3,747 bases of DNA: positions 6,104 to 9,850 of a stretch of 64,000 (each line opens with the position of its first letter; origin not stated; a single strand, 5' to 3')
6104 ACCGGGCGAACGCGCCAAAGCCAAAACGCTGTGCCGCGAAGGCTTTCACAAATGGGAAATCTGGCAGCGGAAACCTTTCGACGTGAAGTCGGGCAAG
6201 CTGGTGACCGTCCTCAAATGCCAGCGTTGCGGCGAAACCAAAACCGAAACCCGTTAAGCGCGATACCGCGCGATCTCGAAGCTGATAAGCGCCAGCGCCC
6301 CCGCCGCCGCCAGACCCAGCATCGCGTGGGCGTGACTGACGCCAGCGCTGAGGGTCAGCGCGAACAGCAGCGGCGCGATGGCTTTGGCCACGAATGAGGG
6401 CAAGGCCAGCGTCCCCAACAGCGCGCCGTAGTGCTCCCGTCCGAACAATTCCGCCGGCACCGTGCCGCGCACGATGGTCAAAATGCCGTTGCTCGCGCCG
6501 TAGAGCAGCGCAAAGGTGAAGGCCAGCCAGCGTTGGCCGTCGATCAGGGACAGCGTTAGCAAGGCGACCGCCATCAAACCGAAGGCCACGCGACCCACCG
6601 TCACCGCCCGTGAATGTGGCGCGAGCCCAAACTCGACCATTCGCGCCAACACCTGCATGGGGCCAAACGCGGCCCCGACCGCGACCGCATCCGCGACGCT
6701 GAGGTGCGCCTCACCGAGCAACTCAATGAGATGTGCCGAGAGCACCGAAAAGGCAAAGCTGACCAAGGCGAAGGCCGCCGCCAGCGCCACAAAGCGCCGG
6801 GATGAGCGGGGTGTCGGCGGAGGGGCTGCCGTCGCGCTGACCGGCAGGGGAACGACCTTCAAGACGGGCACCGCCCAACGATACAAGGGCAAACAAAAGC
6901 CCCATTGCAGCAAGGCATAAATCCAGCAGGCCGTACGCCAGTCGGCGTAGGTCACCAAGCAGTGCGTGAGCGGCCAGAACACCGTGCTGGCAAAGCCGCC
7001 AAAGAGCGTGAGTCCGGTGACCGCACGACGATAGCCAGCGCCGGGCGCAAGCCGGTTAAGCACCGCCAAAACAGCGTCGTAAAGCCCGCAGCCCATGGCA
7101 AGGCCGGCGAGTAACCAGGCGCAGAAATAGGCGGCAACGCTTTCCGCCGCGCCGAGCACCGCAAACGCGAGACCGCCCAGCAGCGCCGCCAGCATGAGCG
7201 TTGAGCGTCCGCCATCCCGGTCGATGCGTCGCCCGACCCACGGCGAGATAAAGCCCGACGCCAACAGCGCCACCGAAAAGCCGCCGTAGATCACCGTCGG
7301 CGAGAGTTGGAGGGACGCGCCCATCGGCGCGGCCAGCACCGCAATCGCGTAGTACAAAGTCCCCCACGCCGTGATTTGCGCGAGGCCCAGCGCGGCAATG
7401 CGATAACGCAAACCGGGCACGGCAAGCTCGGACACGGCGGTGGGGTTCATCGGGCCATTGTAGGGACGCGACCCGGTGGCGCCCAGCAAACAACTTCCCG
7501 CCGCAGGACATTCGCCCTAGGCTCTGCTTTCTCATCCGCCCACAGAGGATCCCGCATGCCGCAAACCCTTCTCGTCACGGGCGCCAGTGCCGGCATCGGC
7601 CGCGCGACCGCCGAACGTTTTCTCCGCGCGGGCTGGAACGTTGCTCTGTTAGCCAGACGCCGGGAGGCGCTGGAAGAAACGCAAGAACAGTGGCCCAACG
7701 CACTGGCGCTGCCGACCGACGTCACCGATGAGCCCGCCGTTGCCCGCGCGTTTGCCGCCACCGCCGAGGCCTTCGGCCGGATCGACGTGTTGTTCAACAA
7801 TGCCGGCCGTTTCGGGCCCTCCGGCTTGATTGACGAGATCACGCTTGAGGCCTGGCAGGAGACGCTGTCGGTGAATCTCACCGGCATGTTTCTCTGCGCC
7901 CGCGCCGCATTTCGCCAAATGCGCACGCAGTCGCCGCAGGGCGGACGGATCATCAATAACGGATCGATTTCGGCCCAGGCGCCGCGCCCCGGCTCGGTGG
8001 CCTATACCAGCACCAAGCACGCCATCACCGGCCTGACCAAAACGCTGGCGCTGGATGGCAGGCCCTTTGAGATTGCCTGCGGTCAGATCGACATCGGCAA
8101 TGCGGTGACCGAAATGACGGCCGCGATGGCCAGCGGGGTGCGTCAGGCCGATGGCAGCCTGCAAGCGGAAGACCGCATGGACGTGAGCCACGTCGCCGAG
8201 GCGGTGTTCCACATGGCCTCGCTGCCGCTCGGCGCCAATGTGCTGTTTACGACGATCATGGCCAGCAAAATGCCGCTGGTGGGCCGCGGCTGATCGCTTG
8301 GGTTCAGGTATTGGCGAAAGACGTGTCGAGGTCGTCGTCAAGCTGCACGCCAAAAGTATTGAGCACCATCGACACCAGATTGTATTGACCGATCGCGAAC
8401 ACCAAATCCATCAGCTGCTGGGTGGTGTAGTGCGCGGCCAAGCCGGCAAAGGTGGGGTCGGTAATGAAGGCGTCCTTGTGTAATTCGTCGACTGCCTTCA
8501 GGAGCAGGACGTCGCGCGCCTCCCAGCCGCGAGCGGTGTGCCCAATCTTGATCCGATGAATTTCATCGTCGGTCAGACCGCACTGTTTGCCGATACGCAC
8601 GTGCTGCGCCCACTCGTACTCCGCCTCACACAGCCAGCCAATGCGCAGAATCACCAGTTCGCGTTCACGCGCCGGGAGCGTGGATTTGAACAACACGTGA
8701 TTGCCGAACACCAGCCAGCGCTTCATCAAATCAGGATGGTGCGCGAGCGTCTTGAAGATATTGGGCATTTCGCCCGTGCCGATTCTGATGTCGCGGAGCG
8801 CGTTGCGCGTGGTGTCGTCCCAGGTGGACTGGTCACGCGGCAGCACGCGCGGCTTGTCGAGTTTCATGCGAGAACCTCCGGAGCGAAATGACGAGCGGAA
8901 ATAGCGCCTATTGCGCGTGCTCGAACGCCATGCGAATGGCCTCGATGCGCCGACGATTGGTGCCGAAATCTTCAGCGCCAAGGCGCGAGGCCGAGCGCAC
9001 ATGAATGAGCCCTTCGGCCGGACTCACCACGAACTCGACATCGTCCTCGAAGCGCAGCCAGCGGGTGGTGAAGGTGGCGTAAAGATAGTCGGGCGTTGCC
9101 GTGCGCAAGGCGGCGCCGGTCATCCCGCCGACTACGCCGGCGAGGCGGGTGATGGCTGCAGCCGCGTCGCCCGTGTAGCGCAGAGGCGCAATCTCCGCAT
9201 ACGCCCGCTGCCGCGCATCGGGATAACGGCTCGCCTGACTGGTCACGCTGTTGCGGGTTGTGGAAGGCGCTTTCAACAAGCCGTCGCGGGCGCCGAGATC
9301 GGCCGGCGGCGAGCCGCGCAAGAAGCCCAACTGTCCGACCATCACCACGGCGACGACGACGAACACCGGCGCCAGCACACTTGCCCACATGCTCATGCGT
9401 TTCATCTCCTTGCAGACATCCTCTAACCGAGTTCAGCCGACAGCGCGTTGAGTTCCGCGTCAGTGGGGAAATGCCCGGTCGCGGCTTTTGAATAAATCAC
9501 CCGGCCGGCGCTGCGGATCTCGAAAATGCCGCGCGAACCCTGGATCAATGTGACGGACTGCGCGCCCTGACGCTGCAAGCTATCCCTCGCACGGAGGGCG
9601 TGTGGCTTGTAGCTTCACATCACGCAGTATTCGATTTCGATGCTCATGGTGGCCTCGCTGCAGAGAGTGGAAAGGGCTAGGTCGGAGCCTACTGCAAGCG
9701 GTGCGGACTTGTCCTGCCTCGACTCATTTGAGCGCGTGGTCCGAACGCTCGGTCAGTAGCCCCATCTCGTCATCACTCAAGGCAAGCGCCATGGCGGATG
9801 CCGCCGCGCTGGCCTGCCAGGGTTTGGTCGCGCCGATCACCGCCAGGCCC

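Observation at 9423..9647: SelW/Rdx-type selenoprotein gene hidden from the ORF track by an in-frame TGA, with a SECIS-like hairpin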

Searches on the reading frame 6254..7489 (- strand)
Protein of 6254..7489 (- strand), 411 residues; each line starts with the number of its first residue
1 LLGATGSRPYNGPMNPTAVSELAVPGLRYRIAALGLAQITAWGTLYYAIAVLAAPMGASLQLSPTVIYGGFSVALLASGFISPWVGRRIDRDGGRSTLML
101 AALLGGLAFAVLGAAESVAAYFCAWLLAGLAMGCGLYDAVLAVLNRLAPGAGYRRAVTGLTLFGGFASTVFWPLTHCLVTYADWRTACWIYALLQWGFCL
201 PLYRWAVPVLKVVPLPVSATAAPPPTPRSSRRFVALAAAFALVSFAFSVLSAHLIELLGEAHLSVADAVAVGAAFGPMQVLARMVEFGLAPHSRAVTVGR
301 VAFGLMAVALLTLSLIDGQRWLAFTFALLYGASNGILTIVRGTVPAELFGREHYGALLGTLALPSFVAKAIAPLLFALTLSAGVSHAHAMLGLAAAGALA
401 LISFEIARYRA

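Call 73: search_protein_families(library=pfam, proteins=[window:6254-7489:-], max_evalue=0.00001)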
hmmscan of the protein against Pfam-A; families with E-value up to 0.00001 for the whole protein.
window:6254-7489:- (411 aa): 1 family
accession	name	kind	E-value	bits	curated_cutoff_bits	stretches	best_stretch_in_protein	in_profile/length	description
PF07690.21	MFS_1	-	2.3e-15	56.8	33.4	1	36-373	3-347/347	Major Facilitator Superfamily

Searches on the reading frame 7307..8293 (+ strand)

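Call 11: search_protein_families(library=pfam, proteins=[window:7307-8293:+], max_evalue=0.001)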
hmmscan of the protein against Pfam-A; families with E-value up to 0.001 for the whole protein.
window:7307-8293:+ (328 aa): 6 families
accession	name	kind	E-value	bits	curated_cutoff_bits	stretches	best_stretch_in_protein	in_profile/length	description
PF00106.31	adh_short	-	2.7e-48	164.5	26.6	1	87-274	2-190/195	short chain dehydrogenase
PF13561.12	adh_short_C2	-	1e-38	133.7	27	1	92-305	1-218/236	Enoyl-(Acyl carrier protein) reductase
PF08659.16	KR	-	2.1e-08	34.7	22.6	1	87-246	2-162/180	KR domain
PF08643.16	DUF1776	-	6.6e-05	22.9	25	1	166-265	100-198/294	Fungal family of unknown function (DUF1776)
PF13460.12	NAD_binding_10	-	6.8e-05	23.3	27.2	1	92-151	1-60/184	NAD(P)H-binding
PF01370.27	Epimerase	-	0.0002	21.3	20.9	1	89-151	2-62/240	NAD dependent epimerase/dehydratase family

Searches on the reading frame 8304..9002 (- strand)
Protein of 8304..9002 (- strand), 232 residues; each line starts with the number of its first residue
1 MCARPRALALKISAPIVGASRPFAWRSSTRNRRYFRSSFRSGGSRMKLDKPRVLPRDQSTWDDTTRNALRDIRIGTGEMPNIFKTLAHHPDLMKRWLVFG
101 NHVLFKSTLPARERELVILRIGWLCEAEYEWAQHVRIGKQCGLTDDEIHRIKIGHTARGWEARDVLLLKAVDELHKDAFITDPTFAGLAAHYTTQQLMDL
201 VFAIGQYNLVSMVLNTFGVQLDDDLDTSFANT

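Call 11: search_protein_families(library=pfam, proteins=[window:8304-9002:-], max_evalue=0.001)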
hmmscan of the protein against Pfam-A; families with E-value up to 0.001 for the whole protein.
window:8304-9002:- (232 aa): 1 family
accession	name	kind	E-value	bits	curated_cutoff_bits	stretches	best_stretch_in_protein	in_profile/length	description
PF02627.25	CMD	-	8.3e-12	45.4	23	1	90-161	1-73/84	Carboxymuconolactone decarboxylase family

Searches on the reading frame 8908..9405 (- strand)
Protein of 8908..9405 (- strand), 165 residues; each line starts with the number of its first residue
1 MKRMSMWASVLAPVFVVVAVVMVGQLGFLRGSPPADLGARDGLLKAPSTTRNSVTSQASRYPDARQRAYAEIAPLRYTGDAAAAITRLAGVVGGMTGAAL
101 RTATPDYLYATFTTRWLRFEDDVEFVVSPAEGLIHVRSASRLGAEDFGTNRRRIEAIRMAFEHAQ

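Call 11: search_protein_families(library=pfam, proteins=[window:8908-9405:-], max_evalue=0.001)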
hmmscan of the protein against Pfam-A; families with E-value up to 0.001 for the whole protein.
window:8908-9405:- (165 aa): 1 family
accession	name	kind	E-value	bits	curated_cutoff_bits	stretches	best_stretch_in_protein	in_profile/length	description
PF07386.16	DUF1499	-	1.4e-31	109.7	22.6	1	49-161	7-114/114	Protein of unknown function (DUF1499)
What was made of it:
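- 8908..9396 (-): Downstream DUF1499 gene, 26 nt after the Rdx stop codon and probably co-transcribed. The 162-aa start at 9396 follows a GGAG; the longest ORF starts at 9405. Pfam PF07386 at 109.7 bits (call 11).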

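Call 13: find_encoding_contigs(protein=window:8908-9405:-, flank=10000, max_places=6)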
Protein window:8908-9405:- (165 aa): no gene with exactly this product is on record in the collection.
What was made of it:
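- Tried and rejected: The exact-product look-up of the 165-aa DUF1499 ORF failed (call 13).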

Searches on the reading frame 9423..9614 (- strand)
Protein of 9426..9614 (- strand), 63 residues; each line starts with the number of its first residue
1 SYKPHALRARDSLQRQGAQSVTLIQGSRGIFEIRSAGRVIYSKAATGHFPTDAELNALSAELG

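Call 27: search_protein_representatives(protein=window:9426-9614:-)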
Query: 63 residues. Proteins with E-value up to 0.001 (for the whole library): 33; up to 1e-10: 2; up to 1e-30: 0. The best 33 are listed.
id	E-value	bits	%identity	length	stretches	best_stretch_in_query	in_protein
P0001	3.1e-23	96.2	98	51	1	13-63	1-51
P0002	2.2e-12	62.3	69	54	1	13-61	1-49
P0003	2.6e-09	52.7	-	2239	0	-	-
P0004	3.0e-09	52.5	29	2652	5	12-52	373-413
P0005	3.7e-08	49.1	56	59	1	4-58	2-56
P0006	1.2e-07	47.5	47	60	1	4-58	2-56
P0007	2.4e-07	46.6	28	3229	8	16-57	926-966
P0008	7.6e-07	45.0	45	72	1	2-59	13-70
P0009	1.2e-06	44.4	43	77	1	1-58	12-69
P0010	1.4e-06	44.2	44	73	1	2-58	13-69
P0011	5.3e-06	42.4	39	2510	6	16-49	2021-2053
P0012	1.2e-05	41.3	51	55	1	10-58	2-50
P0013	1.5e-05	40.9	45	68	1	1-58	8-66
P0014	1.7e-05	40.8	57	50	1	20-56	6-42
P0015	7.3e-05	38.8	47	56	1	15-59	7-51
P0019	1.6e-04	37.8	41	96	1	2-57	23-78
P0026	2.8e-04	37.0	36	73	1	1-55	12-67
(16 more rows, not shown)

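Call 35: find_encoding_contigs(protein=P0005, flank=1500, max_places=2)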
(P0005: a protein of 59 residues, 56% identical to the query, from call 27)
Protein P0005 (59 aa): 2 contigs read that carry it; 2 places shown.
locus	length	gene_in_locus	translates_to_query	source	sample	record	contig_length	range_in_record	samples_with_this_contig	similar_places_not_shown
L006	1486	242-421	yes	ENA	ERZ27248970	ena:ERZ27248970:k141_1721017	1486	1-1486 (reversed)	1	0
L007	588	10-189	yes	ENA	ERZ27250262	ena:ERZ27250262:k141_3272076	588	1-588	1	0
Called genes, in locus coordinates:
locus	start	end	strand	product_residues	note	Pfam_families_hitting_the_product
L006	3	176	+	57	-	?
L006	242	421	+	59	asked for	PF10262:Rdx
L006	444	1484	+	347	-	?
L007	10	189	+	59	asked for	PF10262:Rdx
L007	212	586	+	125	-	?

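Call 36: find_encoding_contigs(protein=P0009, flank=1500, max_places=2)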
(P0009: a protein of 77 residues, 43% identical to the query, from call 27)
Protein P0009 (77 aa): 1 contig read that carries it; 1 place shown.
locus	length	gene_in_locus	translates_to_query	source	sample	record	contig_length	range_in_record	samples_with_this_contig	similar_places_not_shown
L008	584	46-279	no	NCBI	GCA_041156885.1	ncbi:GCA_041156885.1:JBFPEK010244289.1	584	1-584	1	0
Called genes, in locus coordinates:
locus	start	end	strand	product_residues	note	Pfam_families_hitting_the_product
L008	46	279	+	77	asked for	PF10262:Rdx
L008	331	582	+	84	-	?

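Call 37: find_encoding_contigs(protein=P0012, flank=1500, max_places=2)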
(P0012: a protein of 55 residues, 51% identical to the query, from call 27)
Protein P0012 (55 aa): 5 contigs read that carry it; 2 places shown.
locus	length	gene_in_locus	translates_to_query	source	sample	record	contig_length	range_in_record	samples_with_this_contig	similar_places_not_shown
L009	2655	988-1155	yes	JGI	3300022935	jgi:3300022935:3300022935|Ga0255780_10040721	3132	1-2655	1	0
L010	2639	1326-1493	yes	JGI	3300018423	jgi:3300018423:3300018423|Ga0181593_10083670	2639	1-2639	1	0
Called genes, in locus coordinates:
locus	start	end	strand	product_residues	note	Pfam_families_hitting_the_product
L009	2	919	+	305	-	PF18146:CinA_KH, PF02464:CinA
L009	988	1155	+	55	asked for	PF10262:Rdx (weak)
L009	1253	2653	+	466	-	PF01425:Amidase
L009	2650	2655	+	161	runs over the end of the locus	?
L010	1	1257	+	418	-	?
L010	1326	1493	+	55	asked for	PF10262:Rdx (weak)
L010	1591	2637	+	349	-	?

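Call 41: find_encoding_contigs(protein=P0006, flank=1500, max_places=1)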
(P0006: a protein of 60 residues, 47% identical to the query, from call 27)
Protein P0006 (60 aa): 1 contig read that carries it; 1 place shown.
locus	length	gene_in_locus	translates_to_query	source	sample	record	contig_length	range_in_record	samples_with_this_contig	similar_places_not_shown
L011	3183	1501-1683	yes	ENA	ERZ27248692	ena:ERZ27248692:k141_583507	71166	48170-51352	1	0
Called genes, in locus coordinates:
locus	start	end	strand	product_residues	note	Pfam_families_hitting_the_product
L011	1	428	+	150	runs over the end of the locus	PF01220:DHquinase_II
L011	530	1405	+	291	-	PF10067:DUF2306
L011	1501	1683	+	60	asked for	PF10262:Rdx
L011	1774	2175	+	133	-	-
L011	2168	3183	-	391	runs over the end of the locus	PF07690:MFS_1, PF12832:MFS_1_like (faint), PF07690:MFS_1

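Call 42: find_encoding_contigs(protein=P0010, flank=1500, max_places=1)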
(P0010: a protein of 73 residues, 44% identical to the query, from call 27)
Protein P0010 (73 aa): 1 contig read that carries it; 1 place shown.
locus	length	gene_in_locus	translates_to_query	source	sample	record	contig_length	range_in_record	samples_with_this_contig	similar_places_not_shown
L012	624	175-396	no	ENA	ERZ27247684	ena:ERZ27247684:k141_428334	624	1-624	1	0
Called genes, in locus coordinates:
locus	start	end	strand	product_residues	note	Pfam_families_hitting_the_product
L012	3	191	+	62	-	?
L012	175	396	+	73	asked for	PF10262:Rdx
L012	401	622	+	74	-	?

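Call 43: find_encoding_contigs(protein=P0019, flank=1500, max_places=1)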
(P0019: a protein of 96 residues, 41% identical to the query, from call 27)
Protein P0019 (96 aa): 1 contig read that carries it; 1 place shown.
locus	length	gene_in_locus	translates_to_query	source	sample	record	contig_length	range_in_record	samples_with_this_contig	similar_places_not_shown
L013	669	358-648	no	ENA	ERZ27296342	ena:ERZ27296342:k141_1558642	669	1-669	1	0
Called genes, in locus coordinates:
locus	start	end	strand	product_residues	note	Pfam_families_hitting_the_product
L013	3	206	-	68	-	?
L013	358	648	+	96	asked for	PF10262:Rdx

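Call 65: find_encoding_contigs(protein=P0008, flank=1500, max_places=2)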
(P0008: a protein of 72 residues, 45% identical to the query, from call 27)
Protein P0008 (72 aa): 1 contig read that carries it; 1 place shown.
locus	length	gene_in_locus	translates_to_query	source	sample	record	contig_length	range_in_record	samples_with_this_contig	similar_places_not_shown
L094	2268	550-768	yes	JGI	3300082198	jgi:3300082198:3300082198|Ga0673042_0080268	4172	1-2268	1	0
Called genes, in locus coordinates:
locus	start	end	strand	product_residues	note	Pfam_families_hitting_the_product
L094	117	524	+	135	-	PF14534:DUF4440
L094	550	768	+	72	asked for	PF10262:Rdx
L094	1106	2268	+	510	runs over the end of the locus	PF02530:Porin_2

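Call 70: list_cluster_members(proteins=[P0001, P0002])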
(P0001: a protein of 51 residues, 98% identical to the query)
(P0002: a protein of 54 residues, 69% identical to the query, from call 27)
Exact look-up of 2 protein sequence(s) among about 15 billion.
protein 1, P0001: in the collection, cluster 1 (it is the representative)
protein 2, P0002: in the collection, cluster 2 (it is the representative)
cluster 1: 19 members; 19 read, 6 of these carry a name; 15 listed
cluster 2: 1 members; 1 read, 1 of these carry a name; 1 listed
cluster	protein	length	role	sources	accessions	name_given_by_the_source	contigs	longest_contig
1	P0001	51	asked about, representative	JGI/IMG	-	predicted Rdx family selenoprotein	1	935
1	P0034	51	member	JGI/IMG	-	predicted Rdx family selenoprotein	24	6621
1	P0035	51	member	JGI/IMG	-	predicted Rdx family selenoprotein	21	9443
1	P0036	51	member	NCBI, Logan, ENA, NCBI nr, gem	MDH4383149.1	MAG: Rdx family protein [Gammaproteobacteria bacterium] | Rdx family protein [Gammaproteobacteria bacterium]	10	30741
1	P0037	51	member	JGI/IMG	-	predicted Rdx family selenoprotein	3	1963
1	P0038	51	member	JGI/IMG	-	predicted Rdx family selenoprotein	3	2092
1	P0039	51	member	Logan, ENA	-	-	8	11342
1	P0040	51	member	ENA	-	-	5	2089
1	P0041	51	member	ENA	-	-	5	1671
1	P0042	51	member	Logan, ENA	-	-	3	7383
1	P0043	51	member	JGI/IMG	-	-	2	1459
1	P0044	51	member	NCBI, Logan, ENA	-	-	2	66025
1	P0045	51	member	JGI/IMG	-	-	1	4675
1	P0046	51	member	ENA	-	-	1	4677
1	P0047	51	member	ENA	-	-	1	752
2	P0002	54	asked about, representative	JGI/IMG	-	selT/selW/selH-like putative selenoprotein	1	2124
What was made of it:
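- Closest known: Prokaryotic SelW-like selenoproteins. Different: This copy comes from an uncultured freshwater or engineered-system gammaproteobacterial lineage, and public databases hold it only as a 51-aa truncated ORF (call 70).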

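Call 71: find_encoding_contigs(protein=window:9423-9578:-, flank=10000, max_places=6)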
Protein window:9423-9578:- (51 aa): 4 contigs read that carry it; 4 places shown.
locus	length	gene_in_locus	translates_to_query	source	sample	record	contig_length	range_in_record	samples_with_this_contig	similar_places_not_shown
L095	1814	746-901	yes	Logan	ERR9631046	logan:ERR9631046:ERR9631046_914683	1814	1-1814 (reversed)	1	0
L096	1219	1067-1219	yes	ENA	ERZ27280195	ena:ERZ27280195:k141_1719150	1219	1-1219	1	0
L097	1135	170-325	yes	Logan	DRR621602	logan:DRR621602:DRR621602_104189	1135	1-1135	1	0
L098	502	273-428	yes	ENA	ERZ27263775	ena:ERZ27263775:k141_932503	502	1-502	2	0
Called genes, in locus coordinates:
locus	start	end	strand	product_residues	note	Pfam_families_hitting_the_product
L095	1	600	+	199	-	?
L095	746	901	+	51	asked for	PF10262:Rdx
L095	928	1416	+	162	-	PF07386:DUF1499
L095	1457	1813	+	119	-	?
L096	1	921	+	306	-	?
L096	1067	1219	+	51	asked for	PF10262:Rdx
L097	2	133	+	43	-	?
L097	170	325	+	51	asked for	PF10262:Rdx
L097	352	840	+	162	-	PF07386:DUF1499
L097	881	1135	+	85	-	?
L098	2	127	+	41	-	?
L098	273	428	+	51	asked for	PF10262:Rdx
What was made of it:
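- Tried and rejected: Public gene calls start 3 codons later, giving 162 aa (call 71).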

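Call 87: find_encoding_contigs(protein=P0026, flank=600, max_places=2)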
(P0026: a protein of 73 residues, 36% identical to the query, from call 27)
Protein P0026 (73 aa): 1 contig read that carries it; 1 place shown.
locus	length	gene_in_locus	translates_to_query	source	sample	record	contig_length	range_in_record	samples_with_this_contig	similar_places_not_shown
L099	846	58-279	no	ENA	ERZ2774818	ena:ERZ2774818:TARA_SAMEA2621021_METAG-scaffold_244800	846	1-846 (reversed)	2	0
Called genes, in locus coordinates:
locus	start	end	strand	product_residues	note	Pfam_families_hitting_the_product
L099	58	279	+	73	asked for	PF10262:Rdx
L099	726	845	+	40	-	?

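Call 88: search_protein_families(library=pfam, proteins=[P0004, P0007], max_evalue=0.001)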
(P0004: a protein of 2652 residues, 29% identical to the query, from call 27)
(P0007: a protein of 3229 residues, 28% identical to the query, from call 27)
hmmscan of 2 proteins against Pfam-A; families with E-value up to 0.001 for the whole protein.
P0004 (2652 aa): 2 families
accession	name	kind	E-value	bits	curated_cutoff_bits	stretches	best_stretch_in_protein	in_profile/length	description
PF24137.2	DA_N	-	6.5e-09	36.2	27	0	322-385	38-100/219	Diels-Alderase N-terminal domain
PF07358.16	DUF1482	-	2.5e-08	34.1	25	0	1730-1752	33-57/57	Protein of unknown function (DUF1482)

P0007 (3229 aa): 2 families
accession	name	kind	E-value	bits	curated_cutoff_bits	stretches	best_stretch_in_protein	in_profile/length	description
PF07474.17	G2F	-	2e-135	448.6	23.5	14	2491-2616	4-124/184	G2F domain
PF18069.6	DR2241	-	8.1e-09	35.8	26.4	0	665-699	63-97/111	DR2241 stabilising domain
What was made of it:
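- Tried and rejected: Pfam assigns them G2F and DA_N (call 88), so those matches are spurious.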

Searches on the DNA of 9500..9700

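Call 85: search_rna_families(source=window, start=9500, end=9700, threshold=evalue, max_evalue=10, show_alignments=2)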
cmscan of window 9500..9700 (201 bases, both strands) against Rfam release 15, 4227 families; matches with E-value up to 10: 1.
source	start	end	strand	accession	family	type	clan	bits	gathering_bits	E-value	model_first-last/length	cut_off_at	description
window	9554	9635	+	RF03758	mir-2756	Gene; miRNA;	-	13.7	61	3.2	1-78/78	no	mir-2756 microRNA precursor family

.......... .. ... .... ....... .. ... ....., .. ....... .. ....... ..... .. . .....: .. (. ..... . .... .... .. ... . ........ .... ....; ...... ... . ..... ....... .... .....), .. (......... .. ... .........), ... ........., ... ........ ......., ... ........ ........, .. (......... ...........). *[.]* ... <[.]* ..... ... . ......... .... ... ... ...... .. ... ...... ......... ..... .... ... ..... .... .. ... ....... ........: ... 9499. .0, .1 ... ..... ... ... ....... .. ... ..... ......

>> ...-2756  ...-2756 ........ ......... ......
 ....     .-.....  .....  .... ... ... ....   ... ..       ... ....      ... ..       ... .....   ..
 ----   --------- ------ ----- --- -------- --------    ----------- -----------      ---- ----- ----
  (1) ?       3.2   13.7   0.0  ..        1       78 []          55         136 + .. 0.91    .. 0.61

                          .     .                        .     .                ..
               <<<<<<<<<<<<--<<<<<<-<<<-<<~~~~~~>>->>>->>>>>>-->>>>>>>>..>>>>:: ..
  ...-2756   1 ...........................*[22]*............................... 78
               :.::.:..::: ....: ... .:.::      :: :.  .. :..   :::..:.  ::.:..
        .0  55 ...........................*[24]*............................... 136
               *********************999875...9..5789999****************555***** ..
